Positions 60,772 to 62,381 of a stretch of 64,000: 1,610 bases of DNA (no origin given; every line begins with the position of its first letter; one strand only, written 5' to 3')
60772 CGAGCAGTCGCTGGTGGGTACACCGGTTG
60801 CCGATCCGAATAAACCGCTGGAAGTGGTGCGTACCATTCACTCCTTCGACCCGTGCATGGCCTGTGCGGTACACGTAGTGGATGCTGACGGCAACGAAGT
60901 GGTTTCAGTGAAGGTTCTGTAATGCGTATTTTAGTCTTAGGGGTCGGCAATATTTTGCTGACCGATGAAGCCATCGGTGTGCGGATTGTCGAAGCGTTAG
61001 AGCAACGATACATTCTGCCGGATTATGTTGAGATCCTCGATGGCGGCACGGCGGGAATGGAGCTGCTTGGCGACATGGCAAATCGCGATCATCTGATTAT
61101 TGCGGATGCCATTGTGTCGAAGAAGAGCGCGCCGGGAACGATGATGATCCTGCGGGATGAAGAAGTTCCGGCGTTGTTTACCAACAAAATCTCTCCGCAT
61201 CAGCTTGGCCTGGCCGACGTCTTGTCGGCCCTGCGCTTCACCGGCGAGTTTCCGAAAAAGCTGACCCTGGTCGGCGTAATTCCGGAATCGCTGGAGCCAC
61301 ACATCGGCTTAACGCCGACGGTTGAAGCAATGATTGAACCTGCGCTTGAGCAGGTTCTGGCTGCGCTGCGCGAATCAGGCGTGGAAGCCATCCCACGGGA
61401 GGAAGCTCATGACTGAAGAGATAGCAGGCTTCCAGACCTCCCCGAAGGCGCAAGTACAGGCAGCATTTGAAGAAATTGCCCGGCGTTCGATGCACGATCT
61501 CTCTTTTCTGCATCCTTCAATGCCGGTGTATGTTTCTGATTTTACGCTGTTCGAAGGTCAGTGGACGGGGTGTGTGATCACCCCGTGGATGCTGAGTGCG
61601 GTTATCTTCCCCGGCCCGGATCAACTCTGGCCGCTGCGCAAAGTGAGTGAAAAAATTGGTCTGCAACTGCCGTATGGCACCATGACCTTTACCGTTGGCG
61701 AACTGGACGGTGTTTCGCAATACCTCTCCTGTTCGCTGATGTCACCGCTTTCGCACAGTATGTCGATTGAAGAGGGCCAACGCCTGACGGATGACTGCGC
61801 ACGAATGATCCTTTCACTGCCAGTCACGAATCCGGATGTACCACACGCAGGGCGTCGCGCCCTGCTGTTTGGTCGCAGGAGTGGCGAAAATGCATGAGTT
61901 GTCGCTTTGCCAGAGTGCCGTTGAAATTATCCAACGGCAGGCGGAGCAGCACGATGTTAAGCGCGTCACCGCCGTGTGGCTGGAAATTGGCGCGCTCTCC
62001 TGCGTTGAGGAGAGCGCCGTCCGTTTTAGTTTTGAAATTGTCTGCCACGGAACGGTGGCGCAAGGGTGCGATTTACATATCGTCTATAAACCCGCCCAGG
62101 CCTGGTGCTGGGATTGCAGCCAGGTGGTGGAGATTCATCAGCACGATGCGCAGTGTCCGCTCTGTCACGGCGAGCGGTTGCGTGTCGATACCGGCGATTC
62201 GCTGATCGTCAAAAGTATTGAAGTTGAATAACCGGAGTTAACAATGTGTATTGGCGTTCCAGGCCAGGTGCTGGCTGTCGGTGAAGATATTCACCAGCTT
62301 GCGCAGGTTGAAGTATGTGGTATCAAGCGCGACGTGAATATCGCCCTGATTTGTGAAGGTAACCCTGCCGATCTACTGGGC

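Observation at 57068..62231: Consecutive stop/start overlaps across the hyb operon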

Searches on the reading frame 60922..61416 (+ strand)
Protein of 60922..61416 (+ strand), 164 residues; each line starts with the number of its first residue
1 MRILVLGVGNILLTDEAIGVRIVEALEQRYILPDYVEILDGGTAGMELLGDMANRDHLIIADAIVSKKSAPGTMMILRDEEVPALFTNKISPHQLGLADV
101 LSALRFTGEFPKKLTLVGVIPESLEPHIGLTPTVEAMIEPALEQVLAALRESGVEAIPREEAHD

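Call 7: search_protein_families(library=pfam, proteins=[window:60922-61416:+])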
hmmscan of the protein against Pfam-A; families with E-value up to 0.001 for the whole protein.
window:60922-61416:+ (164 aa): 1 family
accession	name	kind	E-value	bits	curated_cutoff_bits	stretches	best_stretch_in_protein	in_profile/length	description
PF01750.23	HycI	-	3.4e-38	130.8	23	1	20-147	1-129/130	Hydrogenase maturation protease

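Call 47: search_solved_structures(query=window:60922-61413:+, show_alignments=1)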
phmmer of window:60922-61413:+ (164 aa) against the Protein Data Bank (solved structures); distinct sequences matched with E-value up to 0.001: 4.
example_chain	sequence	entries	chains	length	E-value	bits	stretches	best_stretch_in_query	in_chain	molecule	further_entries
1cfz_A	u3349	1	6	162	2.1e-98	329.8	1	1-161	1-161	HYDROGENASE 2 MATURATION PROTEASE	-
2kml_A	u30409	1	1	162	7.1e-98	328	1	1-161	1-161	Maturation element for hydrogenase 2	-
5ttx_A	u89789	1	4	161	1.5e-19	73.7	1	2-149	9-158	Hydrogenase 2 maturation peptidase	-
5ija_A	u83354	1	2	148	4.3e-08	36.5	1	1-143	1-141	Hydrogenase-specific maturation endopeptidase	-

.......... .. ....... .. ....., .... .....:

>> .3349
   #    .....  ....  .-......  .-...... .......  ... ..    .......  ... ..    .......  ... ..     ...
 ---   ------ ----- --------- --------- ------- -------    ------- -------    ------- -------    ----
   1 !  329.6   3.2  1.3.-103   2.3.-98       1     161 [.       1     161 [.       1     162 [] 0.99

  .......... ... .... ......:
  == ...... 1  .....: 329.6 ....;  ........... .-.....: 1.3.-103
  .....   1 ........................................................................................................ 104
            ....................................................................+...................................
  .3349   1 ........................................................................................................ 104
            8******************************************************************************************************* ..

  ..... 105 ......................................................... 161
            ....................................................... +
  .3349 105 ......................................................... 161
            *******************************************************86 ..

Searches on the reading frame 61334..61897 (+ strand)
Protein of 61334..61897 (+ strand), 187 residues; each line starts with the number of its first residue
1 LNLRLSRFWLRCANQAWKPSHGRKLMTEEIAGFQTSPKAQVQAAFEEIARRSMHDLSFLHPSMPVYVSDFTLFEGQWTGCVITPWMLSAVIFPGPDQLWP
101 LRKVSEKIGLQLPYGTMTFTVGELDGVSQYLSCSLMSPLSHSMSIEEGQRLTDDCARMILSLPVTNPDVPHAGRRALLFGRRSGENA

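Call 7: search_protein_families(library=pfam, proteins=[window:61334-61897:+])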
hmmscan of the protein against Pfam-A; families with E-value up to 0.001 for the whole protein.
window:61334-61897:+ (187 aa): 1 family
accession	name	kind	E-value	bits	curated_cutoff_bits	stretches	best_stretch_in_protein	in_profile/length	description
PF11939.13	NiFe-hyd_HybE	-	4.1e-49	166.7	25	1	37-180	2-147/147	[NiFe]-hydrogenase assembly, chaperone, HybE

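Call 8: search_solved_structures(query=window:61334-61897:+, show_alignments=2)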
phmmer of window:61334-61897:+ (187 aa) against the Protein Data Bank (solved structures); distinct sequences matched with E-value up to 0.001: 1.
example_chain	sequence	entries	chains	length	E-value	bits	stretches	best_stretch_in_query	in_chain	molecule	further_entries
2kc5_A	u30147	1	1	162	6.3e-109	365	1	26-187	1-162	Hydrogenase-2 operon protein hybE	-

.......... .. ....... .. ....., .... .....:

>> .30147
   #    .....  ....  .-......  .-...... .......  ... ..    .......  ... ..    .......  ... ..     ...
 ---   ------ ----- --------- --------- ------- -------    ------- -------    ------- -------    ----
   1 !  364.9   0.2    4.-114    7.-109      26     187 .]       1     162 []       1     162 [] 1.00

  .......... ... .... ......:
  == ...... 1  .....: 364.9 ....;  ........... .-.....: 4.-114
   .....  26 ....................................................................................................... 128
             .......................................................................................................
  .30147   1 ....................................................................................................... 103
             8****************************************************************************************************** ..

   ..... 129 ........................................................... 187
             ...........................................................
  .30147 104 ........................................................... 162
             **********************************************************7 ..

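Call 10: find_homologous_proteins(query=window:61409-61894:+, max_evalue=0.00001)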
Query window:61409-61894:+ (162 aa): 130 proteins with E <= 0.00001 among 168 candidates; the best 120 are listed.
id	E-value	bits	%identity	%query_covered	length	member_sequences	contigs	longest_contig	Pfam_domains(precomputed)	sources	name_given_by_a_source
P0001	2.6e-104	364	100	100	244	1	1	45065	PF11939.14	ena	-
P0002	9.6e-104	362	99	100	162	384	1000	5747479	PF11939.14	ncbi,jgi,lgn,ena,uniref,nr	ncbi:hydrogenase-2 assembly chaperone [Escherichia coli]|uniref:Hydrogenase-2 operon protein HybE n=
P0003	5.3e-103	359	100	99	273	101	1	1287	PF11939.14,PF01155.26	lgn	-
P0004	9.6e-103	359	99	100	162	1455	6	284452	PF11939.14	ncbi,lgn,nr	ncbi:hydrogenase-2 assembly chaperone [Escherichia coli]|nr:hydrogenase-2 assembly chaperone [Escher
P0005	1.8e-102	358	98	100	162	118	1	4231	PF11939.14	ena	-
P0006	1.8e-96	338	97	95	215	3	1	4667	PF11939.14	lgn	-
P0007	5.8e-89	314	91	100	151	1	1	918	PF11939.14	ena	-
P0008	4.7e-88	311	83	100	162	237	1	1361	PF11939.14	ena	-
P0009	1.3e-87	309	84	100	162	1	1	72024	PF11939.14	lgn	-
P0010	3.6e-87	308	83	100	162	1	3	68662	PF11939.14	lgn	-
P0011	4.8e-87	308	81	100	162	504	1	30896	PF11939.14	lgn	-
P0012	3.6e-86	305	83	100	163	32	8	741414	PF11939.14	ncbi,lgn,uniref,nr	ncbi:TPA: hydrogenase-2 assembly chaperone [Citrobacter koseri]|uniref:hydrogenase-2 assembly chaper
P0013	6.0e-86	304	99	83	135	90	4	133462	PF11939.14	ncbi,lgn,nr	ncbi:hydrogenase-2 operon protein hybE [Escherichia coli PA5]|nr:hydrogenase-2 operon protein hybE [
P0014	1.6e-85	303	82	100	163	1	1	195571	PF11939.14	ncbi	ncbi:TPA: hydrogenase-2 assembly chaperone [Citrobacter freundii]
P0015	1.6e-85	303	83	100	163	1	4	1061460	PF11939.14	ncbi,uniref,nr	ncbi:hydrogenase 2-specific chaperone [Citrobacter amalonaticus]|uniref:Hydrogenase 2-specific chape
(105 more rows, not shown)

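Call 14: find_related_loci(query=A1, collection=genome_contigs, flank=6000)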
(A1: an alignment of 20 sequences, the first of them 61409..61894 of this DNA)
Query A1 (162 aa) in genome_contigs; peptide patterns used: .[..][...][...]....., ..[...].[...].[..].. (x = any residue, [..] = any of these).
141 stretches matched a pattern; 121 encode a relative of the query (tblastn E <= 1e-3); the best 80 are kept; 80 distinct loci.
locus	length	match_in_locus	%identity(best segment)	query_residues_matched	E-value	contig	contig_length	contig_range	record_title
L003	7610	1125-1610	100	1-162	3e-109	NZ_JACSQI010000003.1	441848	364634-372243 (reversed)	Escherichia whittamii strain Sa2BVA5 NODE_3_length_441848_cov_9.028465, whole genome shotgun sequence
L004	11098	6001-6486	100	1-162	3e-109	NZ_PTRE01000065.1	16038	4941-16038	Escherichia sp. MOD1-EC7003 MOD1-EC7003_65_length_16038_cov_127, whole genome shotgun sequence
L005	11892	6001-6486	99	1-162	3e-108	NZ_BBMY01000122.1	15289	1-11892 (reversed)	Escherichia albertii NBRC 107761 = DSM 17582 strain NBRC 107761, whole genome shotgun sequence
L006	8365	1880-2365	99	1-162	3e-108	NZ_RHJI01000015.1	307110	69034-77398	Escherichia sp. E1V33 1V33_15_consensus, whole genome shotgun sequence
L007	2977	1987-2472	98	1-162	5e-109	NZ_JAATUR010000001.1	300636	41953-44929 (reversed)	Escherichia coli strain SCPM-O-B-8794 1length=300636, whole genome shotgun sequence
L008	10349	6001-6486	85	1-162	3e-95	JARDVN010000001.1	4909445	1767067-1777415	Citrobacter amalonaticus strain AUH_CA_2023_1 contig_2, whole genome shotgun sequence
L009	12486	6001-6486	85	1-162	4e-95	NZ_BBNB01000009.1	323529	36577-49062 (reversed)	Citrobacter sedlakii NBRC 105722, whole genome shotgun sequence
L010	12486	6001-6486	85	1-162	7e-95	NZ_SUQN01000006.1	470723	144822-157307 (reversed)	Citrobacter gillenii strain UMG736 UMG736_6, whole genome shotgun sequence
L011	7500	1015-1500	85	1-162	7e-95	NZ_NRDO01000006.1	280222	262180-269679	Citrobacter sp. NCU1 contig_6, whole genome shotgun sequence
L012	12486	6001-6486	84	1-162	2e-94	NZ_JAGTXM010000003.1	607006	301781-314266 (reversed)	Citrobacter amalonaticus strain ku-bf3 scaffold_2, whole genome shotgun sequence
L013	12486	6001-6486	84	1-162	2e-94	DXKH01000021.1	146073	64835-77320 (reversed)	MAG TPA_asm: Citrobacter sp. isolate HRGM_Genome_0066 HRGM_Genome_0066_21, whole genome shotgun sequence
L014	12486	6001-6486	84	1-162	7e-94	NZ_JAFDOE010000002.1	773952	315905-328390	Citrobacter sp. FP75 contig2, whole genome shotgun sequence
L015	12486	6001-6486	83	1-162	3e-94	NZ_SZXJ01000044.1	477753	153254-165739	Citrobacter sp. wls619 contig2, whole genome shotgun sequence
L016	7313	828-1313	85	1-162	8e-94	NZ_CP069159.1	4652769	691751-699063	Citrobacter sp. R56 chromosome, complete genome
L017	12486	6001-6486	82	1-162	2e-93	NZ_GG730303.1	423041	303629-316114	Citrobacter youngae ATCC 29220 Scfld4, whole genome shotgun sequence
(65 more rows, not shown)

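Call 40: find_encoding_contigs(protein=P0003, flank=1500, max_places=4)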
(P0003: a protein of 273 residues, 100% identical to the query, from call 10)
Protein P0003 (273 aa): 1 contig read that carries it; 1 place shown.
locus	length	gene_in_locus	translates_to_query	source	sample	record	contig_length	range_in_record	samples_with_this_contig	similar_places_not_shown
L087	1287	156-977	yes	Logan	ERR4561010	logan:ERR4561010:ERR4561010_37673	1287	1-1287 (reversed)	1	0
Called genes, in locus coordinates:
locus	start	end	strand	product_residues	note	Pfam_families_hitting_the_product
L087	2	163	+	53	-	?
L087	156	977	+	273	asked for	PF11939:NiFe-hyd_HybE, PF01155:HypA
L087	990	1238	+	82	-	PF01455:HupF_HypC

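Call 41: list_cluster_members(proteins=[P0003])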
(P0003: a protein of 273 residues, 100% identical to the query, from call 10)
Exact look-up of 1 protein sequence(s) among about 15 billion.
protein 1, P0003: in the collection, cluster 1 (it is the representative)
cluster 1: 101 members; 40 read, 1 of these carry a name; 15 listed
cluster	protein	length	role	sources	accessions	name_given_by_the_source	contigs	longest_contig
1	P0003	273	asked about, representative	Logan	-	-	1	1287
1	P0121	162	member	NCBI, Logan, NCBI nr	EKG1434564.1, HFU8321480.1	TPA: hydrogenase-2 assembly chaperone [Escherichia coli] | hydrogenase-2 assembly chaperone [Escherichia coli]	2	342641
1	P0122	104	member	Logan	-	-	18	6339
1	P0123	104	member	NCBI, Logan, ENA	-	-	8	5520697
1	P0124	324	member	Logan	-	-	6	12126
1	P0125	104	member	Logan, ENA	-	-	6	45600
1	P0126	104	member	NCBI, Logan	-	-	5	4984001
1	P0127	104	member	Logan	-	-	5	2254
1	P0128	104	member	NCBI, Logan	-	-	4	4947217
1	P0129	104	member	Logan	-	-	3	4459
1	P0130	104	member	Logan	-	-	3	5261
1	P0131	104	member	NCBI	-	-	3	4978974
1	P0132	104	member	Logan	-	-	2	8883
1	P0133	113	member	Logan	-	-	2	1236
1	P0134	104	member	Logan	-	-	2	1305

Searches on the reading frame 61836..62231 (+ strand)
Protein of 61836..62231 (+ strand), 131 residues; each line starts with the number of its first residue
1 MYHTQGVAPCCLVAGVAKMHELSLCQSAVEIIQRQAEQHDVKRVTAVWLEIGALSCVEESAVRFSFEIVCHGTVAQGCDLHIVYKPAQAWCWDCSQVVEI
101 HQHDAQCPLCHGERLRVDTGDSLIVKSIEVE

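Call 7: search_protein_families(library=pfam, proteins=[window:61836-62231:+])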
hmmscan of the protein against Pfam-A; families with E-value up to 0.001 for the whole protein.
window:61836-62231:+ (131 aa): 2 families
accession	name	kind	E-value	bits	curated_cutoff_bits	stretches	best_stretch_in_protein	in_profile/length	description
PF01155.25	HypA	-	7.1e-33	113.4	28.9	1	19-130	1-112/112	Hydrogenase/urease nickel incorporation, metallochaperone, hypA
PF14369.11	Zn_ribbon_19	-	0.00033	21.2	30.8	1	88-113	2-30/35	zinc-ribbon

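Call 9: search_solved_structures(query=window:61836-62231:+, show_alignments=4)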
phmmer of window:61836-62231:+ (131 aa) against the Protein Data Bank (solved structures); distinct sequences matched with E-value up to 0.001: 3.
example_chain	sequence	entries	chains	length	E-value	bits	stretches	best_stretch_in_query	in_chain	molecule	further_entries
3a43_A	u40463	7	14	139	1.4e-07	35.1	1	19-96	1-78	Hydrogenase nickel incorporation protein hypA | Probable hydrogenase nickel incorporation protein HypA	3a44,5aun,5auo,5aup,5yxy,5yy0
2kdx_A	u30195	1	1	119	9.9e-07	32.4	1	18-129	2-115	Hydrogenase/urease nickel incorporation protein hypA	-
6g81_A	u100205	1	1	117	2.6e-06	31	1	19-129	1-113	Hydrogenase maturation factor HypA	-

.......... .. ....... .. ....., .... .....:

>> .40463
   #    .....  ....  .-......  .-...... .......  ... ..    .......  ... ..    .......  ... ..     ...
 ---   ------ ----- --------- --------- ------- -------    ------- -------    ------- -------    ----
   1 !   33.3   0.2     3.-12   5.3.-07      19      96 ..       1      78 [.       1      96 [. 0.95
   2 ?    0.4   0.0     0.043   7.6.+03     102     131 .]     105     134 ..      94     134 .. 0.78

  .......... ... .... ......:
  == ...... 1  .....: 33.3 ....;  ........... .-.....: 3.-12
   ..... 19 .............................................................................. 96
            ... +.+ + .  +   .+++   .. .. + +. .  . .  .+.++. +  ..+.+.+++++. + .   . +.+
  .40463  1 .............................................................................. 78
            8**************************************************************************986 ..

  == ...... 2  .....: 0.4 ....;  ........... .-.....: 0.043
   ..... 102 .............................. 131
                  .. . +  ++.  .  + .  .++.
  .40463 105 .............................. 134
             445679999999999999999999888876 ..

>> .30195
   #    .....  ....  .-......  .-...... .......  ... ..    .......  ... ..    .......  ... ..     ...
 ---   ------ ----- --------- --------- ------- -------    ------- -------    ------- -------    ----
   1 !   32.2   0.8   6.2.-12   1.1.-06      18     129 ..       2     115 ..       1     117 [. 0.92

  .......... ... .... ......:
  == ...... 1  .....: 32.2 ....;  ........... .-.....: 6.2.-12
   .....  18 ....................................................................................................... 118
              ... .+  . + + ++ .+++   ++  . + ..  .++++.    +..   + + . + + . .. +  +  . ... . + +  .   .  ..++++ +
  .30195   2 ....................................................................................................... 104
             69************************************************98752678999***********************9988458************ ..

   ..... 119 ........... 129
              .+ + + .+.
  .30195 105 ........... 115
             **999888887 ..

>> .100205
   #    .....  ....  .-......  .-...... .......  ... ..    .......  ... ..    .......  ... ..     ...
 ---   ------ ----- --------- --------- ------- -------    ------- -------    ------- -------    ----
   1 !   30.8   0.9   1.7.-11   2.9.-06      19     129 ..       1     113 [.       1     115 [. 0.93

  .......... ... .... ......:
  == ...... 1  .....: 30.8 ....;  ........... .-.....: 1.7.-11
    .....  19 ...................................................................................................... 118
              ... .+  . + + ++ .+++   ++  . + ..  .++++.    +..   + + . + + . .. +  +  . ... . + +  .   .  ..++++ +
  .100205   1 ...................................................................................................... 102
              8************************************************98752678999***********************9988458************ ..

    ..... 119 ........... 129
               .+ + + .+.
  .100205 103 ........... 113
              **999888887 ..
